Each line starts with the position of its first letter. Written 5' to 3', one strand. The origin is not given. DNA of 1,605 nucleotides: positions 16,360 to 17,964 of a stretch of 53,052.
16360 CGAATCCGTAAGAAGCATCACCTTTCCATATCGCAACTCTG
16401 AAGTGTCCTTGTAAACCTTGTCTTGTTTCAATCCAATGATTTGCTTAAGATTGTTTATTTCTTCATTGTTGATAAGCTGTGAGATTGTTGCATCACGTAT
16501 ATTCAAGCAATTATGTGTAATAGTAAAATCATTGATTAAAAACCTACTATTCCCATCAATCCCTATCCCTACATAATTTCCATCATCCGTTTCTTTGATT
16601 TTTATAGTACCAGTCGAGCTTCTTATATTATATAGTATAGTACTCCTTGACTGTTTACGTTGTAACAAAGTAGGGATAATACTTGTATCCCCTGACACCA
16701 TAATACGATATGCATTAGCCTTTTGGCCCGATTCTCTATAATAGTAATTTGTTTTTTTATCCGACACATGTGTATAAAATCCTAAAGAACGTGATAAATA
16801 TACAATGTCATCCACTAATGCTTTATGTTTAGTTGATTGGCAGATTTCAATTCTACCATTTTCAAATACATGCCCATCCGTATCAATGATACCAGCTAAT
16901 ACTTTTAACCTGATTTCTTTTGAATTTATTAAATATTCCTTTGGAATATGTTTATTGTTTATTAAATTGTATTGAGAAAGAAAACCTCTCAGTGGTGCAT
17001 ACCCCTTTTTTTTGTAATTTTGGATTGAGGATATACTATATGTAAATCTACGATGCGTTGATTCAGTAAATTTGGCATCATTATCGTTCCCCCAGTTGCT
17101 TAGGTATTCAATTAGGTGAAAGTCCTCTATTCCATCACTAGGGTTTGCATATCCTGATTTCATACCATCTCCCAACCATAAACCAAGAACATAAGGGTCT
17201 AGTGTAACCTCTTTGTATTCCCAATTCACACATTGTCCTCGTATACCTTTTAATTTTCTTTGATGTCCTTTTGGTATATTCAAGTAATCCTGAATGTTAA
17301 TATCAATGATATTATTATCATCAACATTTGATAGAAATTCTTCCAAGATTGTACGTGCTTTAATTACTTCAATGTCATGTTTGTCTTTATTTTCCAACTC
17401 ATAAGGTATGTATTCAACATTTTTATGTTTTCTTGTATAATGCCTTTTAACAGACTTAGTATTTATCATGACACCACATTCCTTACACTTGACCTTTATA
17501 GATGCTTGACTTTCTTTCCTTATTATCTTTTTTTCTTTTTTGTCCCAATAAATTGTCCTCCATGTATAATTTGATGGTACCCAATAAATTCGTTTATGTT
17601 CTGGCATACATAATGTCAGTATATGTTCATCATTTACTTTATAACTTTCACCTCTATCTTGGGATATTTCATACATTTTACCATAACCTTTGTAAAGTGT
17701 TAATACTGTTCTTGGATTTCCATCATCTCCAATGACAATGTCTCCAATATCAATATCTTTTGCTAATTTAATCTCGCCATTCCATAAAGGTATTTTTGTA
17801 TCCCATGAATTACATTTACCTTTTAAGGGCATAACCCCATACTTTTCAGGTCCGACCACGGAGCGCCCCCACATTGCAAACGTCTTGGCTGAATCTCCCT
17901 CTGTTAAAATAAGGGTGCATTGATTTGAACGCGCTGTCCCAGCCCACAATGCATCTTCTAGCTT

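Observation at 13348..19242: Topoisomerase II carries two paralogous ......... inteins at catalytic motifs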

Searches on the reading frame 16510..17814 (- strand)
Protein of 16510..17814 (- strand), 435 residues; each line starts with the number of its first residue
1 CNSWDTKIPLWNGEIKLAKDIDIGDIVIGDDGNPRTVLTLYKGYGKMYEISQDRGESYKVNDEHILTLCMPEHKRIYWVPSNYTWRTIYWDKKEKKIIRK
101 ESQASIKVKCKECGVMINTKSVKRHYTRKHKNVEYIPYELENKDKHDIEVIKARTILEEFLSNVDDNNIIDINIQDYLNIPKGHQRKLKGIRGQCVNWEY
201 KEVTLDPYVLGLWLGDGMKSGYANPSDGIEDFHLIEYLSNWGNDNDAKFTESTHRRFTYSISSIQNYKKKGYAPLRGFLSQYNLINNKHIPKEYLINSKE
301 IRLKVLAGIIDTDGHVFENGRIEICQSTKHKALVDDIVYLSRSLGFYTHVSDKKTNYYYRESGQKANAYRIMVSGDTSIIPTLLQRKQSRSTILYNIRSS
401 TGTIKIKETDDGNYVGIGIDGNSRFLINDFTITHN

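Call 4: search_protein_families(library=pfam, proteins=[window:16510-17814:-], max_evalue=0.1)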
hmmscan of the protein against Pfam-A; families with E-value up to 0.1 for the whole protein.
window:16510-17814:- (435 aa): 5 families
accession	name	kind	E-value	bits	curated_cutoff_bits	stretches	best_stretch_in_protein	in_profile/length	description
PF05203.21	Hom_end_hint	-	1.8e-16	61.2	32.1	1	4-434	4-228/228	Hom_end-associated Hint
PF05204.19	Hom_end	-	3.5e-10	40.4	21.1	1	290-376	2-87/110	Homing endonuclease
PF14528.11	LAGLIDADG_3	-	2e-06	28.4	22.5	1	302-361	3-67/82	LAGLIDADG-like domain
PF17848.7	Zn_ribbon_ACC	-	0.067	13.8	24.5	0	108-126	2-20/26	Acetyl-CoA carboxylase zinc finger domain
PF08147.17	DBP10CT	-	0.094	13.4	27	0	87-126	19-60/66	DBP10CT (NUC160) domain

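Call 7: search_solved_structures(query=window:16510-17814:-, max_evalue=0.01)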
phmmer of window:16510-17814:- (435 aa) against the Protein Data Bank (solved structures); distinct sequences matched with E-value up to 0.01: 9.
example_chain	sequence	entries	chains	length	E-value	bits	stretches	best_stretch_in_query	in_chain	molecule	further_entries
1dfa_A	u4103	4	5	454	1.3e-13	53.8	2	207-435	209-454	PI-SCEI ENDONUCLEASE | ENDONUCLEASE PI-SCEI | PI-SCEI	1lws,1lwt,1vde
1um2_A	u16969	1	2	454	3.9e-13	52.2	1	207-435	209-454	ENDONUCLEASE PI-SCEI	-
1ef0_A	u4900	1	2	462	6.2e-13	51.5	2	207-433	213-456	PI-SCEI ENDONUCLEASE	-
1jva_A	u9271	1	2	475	1e-12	50.9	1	207-434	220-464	VMA1-DERIVED HOMING ENDONUCLEASE X10SSS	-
9cop_A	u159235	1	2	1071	3.6e-12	49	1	207-435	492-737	V-type proton ATPase catalytic subunit A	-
6mwy_A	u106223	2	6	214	0.00012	24.2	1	11-69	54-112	Pre-mRNA-processing-splicing factor 8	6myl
1gpp_A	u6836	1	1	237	0.00071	21.7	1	4-55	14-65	ENDONUCLEASE PI-SCEI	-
6mx6_A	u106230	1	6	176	0.00093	21.3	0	8-69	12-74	Pre-mRNA-processing-splicing factor 8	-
6owu_A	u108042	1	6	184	0.0011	21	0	8-69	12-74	PRP8 protein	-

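Call 14: find_homologous_proteins(query=window:16510-17814:-, max_evalue=0.00001)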
Query window:16510-17814:- (435 aa): 455 proteins with E <= 0.00001 among 3335 candidates; the best 120 are listed.
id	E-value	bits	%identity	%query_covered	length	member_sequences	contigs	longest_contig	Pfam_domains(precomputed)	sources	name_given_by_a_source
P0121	9.2e-119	415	47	99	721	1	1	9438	PF05204.20,PF05203.22,PF02518.32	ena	-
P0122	2.7e-112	394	48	99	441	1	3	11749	PF05204.20,PF05203.22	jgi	jgi:hypothetical protein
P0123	4.9e-112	393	44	99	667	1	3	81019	PF05204.20,PF05203.22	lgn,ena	-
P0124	4.4e-109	383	44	100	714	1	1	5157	PF05204.20,PF05203.22,PF02518.32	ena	-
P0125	1.4e-101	359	50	80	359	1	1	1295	PF05204.20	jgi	jgi:hypothetical protein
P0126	1.1e-100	356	44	95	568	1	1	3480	PF05204.20,PF05203.22,PF02518.32,PF14528.12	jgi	jgi:hypothetical protein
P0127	4.1e-100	354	41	99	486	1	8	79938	PF05204.20,PF05203.22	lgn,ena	-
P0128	2.0e-99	352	42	99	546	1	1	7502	PF05204.20,PF05203.22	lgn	-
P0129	5.3e-99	350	42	99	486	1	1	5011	PF05204.20,PF05203.22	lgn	-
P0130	2.7e-97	344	40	100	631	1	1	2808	PF05204.20,PF05203.22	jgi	jgi:hypothetical protein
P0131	1.2e-95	339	41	99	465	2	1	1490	PF05204.20,PF05203.22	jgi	jgi:hypothetical protein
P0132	8.2e-89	317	53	64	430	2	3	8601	PF05203.22,PF02518.32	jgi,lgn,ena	jgi:hypothetical protein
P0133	8.8e-86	307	40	89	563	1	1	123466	PF05204.20,PF05203.22,PF02518.32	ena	-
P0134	3.2e-81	291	54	59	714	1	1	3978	PF05204.20,PF01751.29,PF00204.32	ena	-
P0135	2.1e-74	269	44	65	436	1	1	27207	PF05203.22,PF02518.32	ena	-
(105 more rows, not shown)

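Call 49: search_solved_structures(query=window:16510-17814:-, max_evalue=1e-10, show_alignments=1)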
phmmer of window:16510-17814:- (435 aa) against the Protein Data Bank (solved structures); distinct sequences matched with E-value up to 1e-10: 5.
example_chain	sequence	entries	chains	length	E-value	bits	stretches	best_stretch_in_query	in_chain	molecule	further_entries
1dfa_A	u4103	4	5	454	1.3e-13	53.8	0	207-435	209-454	PI-SCEI ENDONUCLEASE | ENDONUCLEASE PI-SCEI | PI-SCEI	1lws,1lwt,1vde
1um2_A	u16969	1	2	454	3.9e-13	52.2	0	207-435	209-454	ENDONUCLEASE PI-SCEI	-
1ef0_A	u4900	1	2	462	6.2e-13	51.5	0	207-433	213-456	PI-SCEI ENDONUCLEASE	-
1jva_A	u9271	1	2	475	1e-12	50.9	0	207-434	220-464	VMA1-DERIVED HOMING ENDONUCLEASE X10SSS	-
9cop_A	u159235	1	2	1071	3.6e-12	49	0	207-435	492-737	V-type proton ATPase catalytic subunit A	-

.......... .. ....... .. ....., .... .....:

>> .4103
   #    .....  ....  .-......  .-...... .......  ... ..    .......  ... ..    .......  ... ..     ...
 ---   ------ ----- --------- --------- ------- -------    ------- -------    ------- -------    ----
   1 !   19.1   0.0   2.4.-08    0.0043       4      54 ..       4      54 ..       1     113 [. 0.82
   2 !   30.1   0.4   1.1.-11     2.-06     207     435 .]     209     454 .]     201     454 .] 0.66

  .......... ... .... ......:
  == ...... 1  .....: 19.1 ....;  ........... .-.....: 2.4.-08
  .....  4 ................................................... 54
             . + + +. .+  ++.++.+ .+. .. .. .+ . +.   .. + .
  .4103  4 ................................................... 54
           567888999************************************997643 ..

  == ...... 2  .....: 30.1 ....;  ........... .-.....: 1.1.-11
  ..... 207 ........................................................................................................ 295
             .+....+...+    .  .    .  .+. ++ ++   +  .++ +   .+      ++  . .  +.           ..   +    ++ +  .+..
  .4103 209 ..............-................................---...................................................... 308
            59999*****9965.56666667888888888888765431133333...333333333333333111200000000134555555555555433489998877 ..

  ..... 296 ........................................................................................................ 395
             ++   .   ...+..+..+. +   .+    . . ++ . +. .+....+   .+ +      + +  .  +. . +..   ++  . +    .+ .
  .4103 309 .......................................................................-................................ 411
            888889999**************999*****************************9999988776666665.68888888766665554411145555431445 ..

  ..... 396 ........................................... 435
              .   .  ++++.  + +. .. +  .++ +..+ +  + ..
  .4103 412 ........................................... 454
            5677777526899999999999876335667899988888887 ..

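Call 72: predict_structure(alignment_id=A2)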
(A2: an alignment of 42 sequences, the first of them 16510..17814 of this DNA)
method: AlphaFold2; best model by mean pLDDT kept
length: 435 residues; sequences in the alignment: 42
mean_pLDDT: 90.7   pTM: 0.87
mean pLDDT of the five models: 90.7, 90.2, 89.9, 88.3, 88.2
residues with pLDDT >= 90: 306; 70-90: 106; 50-70: 19; < 50: 4
segments of 3 or more residues with pLDDT < 50: 359-361
pLDDT, mean of each block of 10 residues (from residue 1): 96 97 98 97 97 93 95 91 90 91 88 86 89 78 75 95 93 94 93 95 97 90 84 94 93 85 85 88 93 98 98 92 93 97 94 76 77 93 93 63 94 97 95 91
secondary structure, 60 per line:
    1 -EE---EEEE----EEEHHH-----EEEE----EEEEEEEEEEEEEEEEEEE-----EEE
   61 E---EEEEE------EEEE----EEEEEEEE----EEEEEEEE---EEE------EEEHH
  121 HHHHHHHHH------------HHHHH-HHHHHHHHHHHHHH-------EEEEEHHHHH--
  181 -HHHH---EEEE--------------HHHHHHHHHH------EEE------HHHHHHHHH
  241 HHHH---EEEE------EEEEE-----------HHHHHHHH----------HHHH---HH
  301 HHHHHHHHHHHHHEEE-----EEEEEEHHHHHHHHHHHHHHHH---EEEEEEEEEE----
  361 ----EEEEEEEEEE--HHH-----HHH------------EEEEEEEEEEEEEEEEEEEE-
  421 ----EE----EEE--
elements in order: E7-10 E15-17 E26-29 E34-52 E58-61 E65-69 E76-79 E84-91 E96-103 E107-109 E116-118 H119-129 H142-146 H148-161 E169-173 H174-178 H182-185 E189-192 H207-216 E223-225 H232-244 E248-251 E258-262 H274-281 H292-295 H299-313 E314-316 E322-327 H328-343 E347-356 E365-374 E400-419 E431-433

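Call 76: fold_search(model_id=the predicted structure, library=pdb)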
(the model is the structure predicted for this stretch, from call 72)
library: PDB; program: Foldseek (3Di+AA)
matches with E <= 10: 658; with E <= 0.001: 29
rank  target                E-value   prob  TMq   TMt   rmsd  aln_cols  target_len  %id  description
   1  1vde_A                2.3e-27  1.00  0.66  0.67   6.6       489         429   18  PI-SCEI, A HOMING ENDONUCLEASE WITH PROTEIN SPLICING ACTIVITY (released 1998-04-08)
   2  1ef0_A                2.9e-27  1.00  0.66  0.67   6.5       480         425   18  CRYSTAL STRUCTURE OF PI-SCEI MINIPRECURSOR (released 2000-06-07)
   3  1vde_B                5.0e-27  1.00  0.67  0.68   6.3       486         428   18  PI-SCEI, A HOMING ENDONUCLEASE WITH PROTEIN SPLICING ACTIVITY (released 1998-04-08)
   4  1um2_B                4.5e-26  1.00  0.67  0.70   6.3       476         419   18  Crystal Structure of the Vma1-Derived Endonuclease with the Ligated Extein Segment (released 2004-09-22)
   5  1jva_B                6.4e-26  1.00  0.67  0.68   6.3       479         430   18  CRYSTAL STRUCTURE OF THE VMA1-DERIVED ENDONUCLEASE BEARING THE N AND C EXTEIN PROPEPTIDES (released 2002-08-29)
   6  1lwt_A                3.0e-25  1.00  0.70  0.68   6.4       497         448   18  Crystal structure of the intein homing endonuclease PI-SceI bound to its substrate DNA (Ca2+ free) (released 2002-09-27)
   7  1jva_A                7.7e-25  1.00  0.67  0.68   6.4       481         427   16  CRYSTAL STRUCTURE OF THE VMA1-DERIVED ENDONUCLEASE BEARING THE N AND C EXTEIN PROPEPTIDES (released 2002-08-29)
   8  1dfa                  4.6e-24  1.00  0.62  0.66   7.5       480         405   18  CRYSTAL STRUCTURE OF PI-SCEI IN C2 SPACE GROUP (released 1999-12-08)
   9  1lws_A                4.8e-24  1.00  0.66  0.67   7.0       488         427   19  Crystal structure of the intein homing endonuclease PI-SceI bound to its recognition sequence (released 2002-09-27)
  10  1um2_A                3.0e-23  1.00  0.65  0.67   6.7       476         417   17  Crystal Structure of the Vma1-Derived Endonuclease with the Ligated Extein Segment (released 2004-09-22)
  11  1ef0_B                7.4e-23  1.00  0.63  0.69   7.2       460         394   18  CRYSTAL STRUCTURE OF PI-SCEI MINIPRECURSOR (released 2000-06-07)
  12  7qsu                  6.3e-15  1.00  0.48  0.56  10.0       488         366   14  Crystal structure of homing endonuclease-associated TliVMA intein (C1A, d333-339) (released 2022-03-30)
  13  7qss                  6.4e-12  1.00  0.48  0.49  10.0       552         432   12  Crystal structure of homing endonuclease-associated TliVMA intein (C1A) (released 2022-03-30)
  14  1dq3                  6.8e-12  1.00  0.51  0.49   9.2       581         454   12  CRYSTAL STRUCTURE OF AN ARCHAEAL INTEIN-ENCODED HOMING ENDONUCLEASE PI-PFUI (released 2000-07-05)
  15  2cw7                  8.8e-10  1.00  0.39  0.33  24.8       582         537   14  Crystal structure of intein homing endonuclease II (released 2006-04-18)
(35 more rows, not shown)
